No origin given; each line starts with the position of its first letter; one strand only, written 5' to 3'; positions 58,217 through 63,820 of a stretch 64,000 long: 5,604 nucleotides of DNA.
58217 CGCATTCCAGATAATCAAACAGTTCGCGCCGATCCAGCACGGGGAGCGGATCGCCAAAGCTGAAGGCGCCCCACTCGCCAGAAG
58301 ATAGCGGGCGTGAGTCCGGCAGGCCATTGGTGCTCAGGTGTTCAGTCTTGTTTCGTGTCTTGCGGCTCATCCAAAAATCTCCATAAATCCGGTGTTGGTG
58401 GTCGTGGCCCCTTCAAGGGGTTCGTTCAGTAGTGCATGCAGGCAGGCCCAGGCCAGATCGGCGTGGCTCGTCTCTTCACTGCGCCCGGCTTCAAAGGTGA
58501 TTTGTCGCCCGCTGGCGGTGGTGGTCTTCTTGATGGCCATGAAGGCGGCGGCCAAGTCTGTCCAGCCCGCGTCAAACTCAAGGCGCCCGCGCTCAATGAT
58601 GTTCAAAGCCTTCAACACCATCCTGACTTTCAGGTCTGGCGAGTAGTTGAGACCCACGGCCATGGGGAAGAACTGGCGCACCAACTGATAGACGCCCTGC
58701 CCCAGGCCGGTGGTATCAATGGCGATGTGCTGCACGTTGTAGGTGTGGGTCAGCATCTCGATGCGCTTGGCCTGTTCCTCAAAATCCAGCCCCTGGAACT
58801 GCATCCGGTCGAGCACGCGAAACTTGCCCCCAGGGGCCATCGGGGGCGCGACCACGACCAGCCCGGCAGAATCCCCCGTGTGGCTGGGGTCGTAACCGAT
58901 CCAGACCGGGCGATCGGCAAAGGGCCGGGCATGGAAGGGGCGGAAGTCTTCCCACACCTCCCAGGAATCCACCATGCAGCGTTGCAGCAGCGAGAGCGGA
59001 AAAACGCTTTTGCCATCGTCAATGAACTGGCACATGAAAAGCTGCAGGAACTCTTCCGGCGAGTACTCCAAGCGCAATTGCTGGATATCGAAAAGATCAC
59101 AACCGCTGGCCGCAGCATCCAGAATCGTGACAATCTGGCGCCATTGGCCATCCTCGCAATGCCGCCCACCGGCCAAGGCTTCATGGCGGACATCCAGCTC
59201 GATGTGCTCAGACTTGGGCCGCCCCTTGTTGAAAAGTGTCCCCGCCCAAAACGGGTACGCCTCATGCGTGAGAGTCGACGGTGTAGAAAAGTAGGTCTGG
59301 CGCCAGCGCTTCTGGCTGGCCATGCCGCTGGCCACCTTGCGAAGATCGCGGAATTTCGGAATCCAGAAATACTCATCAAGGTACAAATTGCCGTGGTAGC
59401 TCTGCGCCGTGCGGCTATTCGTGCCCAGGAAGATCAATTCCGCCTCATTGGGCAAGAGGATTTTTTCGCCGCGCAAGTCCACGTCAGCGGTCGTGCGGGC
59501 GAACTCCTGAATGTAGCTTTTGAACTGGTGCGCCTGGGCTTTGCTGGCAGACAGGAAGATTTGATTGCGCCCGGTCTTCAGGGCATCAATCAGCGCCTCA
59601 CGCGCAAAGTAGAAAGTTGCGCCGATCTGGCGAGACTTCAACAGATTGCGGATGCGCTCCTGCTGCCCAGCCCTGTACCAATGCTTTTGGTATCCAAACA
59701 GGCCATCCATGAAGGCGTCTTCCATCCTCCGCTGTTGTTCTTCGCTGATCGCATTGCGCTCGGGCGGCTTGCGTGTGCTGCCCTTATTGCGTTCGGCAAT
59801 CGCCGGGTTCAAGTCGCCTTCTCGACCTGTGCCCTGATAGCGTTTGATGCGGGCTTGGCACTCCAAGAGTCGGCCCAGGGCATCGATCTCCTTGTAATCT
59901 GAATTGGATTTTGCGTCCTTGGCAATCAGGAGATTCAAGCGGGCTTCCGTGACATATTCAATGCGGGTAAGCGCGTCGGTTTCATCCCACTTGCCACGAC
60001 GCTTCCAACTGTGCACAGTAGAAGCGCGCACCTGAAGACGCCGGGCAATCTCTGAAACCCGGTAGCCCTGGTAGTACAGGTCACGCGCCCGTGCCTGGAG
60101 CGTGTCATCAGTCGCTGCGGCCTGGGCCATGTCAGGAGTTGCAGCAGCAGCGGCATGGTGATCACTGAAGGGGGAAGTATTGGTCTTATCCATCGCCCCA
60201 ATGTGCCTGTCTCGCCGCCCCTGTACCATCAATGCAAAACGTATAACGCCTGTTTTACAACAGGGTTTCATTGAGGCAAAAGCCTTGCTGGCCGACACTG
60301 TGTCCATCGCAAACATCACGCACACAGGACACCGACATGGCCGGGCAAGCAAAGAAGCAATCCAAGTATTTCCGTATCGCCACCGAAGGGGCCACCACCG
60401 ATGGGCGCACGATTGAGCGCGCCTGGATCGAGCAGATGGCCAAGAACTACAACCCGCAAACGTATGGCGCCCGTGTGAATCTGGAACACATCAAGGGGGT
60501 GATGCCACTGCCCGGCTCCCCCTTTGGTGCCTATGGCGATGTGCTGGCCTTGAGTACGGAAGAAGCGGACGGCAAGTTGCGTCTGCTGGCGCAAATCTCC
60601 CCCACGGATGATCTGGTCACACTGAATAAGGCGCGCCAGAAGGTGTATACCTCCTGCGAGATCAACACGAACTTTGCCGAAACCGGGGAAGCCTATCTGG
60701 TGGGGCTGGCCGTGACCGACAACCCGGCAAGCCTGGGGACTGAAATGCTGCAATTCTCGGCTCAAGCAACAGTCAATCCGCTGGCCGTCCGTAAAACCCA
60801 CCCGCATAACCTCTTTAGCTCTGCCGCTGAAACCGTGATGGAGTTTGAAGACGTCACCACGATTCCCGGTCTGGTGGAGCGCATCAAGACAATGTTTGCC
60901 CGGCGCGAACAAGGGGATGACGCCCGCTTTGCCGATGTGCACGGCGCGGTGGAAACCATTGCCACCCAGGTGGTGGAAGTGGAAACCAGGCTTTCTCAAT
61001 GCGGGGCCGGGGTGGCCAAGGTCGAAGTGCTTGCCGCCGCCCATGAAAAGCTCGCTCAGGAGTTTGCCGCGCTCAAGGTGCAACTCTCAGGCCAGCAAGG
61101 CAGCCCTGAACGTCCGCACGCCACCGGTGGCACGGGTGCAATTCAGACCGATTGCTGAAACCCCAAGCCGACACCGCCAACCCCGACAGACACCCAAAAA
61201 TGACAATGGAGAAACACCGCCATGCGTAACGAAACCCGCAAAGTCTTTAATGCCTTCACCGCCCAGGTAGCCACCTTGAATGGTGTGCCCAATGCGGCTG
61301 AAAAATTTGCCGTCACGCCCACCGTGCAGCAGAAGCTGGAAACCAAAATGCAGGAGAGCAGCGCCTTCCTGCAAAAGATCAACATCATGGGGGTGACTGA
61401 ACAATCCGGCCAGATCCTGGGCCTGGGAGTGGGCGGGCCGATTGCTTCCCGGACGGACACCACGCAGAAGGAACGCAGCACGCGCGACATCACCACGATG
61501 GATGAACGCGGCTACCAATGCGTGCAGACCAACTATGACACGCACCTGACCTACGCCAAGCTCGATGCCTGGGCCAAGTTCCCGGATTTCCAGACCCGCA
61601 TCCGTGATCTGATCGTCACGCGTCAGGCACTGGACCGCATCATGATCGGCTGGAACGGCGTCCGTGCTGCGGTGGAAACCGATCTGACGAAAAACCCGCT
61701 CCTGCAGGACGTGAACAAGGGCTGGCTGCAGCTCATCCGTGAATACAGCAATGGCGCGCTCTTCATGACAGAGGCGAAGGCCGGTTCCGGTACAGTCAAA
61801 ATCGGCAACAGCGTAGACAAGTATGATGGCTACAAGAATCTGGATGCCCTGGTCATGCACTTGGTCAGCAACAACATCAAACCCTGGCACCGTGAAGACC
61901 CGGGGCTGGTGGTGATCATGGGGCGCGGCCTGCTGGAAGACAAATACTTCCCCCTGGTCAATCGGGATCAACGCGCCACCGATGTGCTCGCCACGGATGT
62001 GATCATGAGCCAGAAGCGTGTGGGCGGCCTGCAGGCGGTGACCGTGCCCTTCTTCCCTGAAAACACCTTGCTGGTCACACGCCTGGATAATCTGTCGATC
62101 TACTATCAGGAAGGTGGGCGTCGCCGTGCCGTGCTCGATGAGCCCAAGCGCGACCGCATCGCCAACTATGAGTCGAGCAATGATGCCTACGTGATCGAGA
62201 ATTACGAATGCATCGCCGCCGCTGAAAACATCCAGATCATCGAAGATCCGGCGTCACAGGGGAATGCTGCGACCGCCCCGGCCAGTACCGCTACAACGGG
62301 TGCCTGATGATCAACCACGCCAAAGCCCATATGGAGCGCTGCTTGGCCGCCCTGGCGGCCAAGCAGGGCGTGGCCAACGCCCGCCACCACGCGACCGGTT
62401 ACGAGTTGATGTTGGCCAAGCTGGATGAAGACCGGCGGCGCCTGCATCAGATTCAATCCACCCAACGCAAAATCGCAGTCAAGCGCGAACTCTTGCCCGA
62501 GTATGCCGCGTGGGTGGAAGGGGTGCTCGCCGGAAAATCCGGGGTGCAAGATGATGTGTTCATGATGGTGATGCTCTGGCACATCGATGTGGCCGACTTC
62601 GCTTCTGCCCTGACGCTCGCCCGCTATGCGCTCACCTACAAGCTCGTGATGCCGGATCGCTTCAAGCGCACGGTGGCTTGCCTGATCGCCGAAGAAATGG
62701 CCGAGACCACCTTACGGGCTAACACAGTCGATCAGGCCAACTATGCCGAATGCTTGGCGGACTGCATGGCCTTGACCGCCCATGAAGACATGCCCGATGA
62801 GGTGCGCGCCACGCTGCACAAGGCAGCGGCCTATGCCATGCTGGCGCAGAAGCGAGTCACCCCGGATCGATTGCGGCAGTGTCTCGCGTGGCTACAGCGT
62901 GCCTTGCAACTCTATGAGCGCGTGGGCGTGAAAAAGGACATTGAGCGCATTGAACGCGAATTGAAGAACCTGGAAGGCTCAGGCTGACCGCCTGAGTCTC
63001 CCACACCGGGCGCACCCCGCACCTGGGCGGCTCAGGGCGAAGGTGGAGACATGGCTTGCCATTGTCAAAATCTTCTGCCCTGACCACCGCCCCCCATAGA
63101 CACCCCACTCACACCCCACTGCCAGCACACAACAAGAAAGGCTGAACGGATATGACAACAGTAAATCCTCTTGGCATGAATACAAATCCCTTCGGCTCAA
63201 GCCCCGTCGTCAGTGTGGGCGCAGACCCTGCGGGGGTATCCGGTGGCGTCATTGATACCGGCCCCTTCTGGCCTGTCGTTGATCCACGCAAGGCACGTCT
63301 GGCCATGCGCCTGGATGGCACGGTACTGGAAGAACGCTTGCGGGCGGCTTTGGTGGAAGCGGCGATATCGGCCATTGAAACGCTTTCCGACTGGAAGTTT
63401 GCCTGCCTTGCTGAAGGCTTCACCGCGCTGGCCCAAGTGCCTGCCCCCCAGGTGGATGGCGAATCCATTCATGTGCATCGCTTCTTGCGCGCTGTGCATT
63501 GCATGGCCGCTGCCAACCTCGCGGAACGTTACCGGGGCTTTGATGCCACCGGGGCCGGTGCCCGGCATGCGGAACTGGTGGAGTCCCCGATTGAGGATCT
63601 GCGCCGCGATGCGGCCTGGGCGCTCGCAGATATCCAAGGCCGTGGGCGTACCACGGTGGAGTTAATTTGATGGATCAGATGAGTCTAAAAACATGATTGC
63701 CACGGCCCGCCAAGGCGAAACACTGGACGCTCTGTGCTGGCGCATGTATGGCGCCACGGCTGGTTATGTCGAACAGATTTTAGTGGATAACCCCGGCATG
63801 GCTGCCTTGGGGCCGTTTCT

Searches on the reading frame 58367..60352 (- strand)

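Call 8: search_protein_families(library=phrogs, proteins=[window:58367-60352:-], max_evalue=0.01)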
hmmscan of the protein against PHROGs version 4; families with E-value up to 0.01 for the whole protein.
window:58367-60352:- (661 aa): 18 families
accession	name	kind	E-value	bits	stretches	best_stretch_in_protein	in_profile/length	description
phrog_3746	-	head and packaging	4.3e-137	458.1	1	80-445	7-366/374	terminase large subunit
phrog_5751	-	head and packaging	1.9e-131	440.7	1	87-451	74-426/548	terminase large subunit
phrog_5909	-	head and packaging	3.3e-121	404.8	1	350-653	1-277/285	terminase large subunit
phrog_2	-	head and packaging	1.3e-79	269.9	1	84-643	201-562/807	terminase large subunit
phrog_5713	-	head and packaging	3.8e-54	183.5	1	519-653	1-134/143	terminase large subunit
phrog_10334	-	head and packaging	8.7e-21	74.9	1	599-650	6-57/69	terminase large subunit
phrog_14025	-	unknown function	1.5e-19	71.1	1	71-159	5-93/98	-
phrog_9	-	head and packaging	1.8e-08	34.7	1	431-557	440-583/812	terminase large subunit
phrog_38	-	head and packaging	2.9e-07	30.5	1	409-602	485-677/760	terminase large subunit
phrog_4151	-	DNA, RNA and nucleotide metabolism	5.7e-07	30.5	1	86-131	10-55/154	DNA binding protein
phrog_1889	-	head and packaging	2.1e-05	25.2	1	89-202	12-92/276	terminase small subunit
phrog_2606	-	head and packaging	0.00013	22.4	1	85-133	8-58/310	terminase small subunit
phrog_509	-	head and packaging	0.00019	22.1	1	89-127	14-52/238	terminase small subunit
phrog_664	-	DNA, RNA and nucleotide metabolism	0.00048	21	1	83-135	87-139/210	DNA binding protein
phrog_11420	-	DNA, RNA and nucleotide metabolism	0.0023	19.1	1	91-135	17-61/82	DNA binding protein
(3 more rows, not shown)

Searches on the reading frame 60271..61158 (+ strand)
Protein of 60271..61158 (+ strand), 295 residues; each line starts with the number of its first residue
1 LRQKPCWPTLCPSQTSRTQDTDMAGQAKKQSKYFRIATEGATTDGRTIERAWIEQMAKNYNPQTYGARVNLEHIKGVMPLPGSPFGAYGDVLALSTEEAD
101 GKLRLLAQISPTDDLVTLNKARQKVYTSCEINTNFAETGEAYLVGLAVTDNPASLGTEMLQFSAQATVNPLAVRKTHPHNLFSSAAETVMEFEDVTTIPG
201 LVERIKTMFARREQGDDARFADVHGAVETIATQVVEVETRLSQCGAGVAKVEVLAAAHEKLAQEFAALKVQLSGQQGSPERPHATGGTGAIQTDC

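Call 83: search_protein_families(library=phrogs, proteins=[window:60271-61158:+], max_evalue=0.00001)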
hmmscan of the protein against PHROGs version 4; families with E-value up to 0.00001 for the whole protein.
window:60271-61158:+ (295 aa): 3 families
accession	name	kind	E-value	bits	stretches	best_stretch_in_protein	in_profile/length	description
phrog_73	-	head and packaging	2.1e-98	330.6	1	25-291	3-281/287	head scaffolding protein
phrog_11933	-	head and packaging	1.1e-52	179.1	1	28-191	3-170/198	head maturation protease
phrog_18337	-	unknown function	1.4e-22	80.3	1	12-91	9-86/87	-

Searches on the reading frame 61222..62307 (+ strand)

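Call 83: search_protein_families(library=phrogs, proteins=[window:61222-62307:+], max_evalue=0.00001)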
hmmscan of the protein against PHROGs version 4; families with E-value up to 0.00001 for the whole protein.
window:61222-62307:+ (361 aa): 6 families
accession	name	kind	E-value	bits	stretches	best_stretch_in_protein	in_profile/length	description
phrog_70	-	head and packaging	6.4e-151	503.4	1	1-343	1-340/345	major head protein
phrog_8979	-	unknown function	3.9e-70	236.4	1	1-174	1-176/180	-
phrog_14867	-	head and packaging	5.7e-34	117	1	243-339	2-98/101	major head protein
phrog_1623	-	head and packaging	3.4e-11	44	1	35-337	29-303/305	virion structural protein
phrog_23673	-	unknown function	1.4e-09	38.9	1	1-44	1-46/46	-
phrog_21545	-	unknown function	7.6e-07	30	0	315-347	32-64/67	-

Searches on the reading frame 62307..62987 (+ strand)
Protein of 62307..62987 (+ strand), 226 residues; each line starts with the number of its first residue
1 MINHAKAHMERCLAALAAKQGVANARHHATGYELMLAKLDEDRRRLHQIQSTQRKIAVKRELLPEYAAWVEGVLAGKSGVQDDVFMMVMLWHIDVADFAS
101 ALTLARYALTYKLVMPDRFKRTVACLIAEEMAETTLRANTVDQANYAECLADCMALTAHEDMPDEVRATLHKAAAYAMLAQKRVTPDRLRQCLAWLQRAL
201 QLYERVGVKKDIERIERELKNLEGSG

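Call 83: search_protein_families(library=phrogs, proteins=[window:62307-62987:+], max_evalue=0.00001)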
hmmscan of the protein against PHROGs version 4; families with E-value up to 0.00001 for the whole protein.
window:62307-62987:+ (226 aa): 4 families
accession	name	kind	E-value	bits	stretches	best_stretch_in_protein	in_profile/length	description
phrog_74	-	head and packaging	7e-77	259.1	1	1-223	1-221/232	terminase small subunit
phrog_9273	-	head and packaging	3e-39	135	1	1-134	1-133/139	terminase small subunit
phrog_5997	-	head and packaging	8.5e-39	134.7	1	89-221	1-128/162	terminase small subunit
phrog_18948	-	unknown function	1.8e-13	51.5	1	1-68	1-67/81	-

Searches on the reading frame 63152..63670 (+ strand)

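Call 83: search_protein_families(library=phrogs, proteins=[window:63152-63670:+], max_evalue=0.00001)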
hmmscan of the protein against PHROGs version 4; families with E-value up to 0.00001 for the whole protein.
window:63152-63670:+ (172 aa): 3 families
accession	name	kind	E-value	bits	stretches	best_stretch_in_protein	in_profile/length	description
phrog_71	-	connector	6.6e-49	166.8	1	29-172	15-158/158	head-tail adaptor Ad1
phrog_15245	-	unknown function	2.5e-16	60.9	1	100-172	2-74/74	-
phrog_36174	-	unknown function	4.9e-15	56.2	1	82-138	12-68/72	-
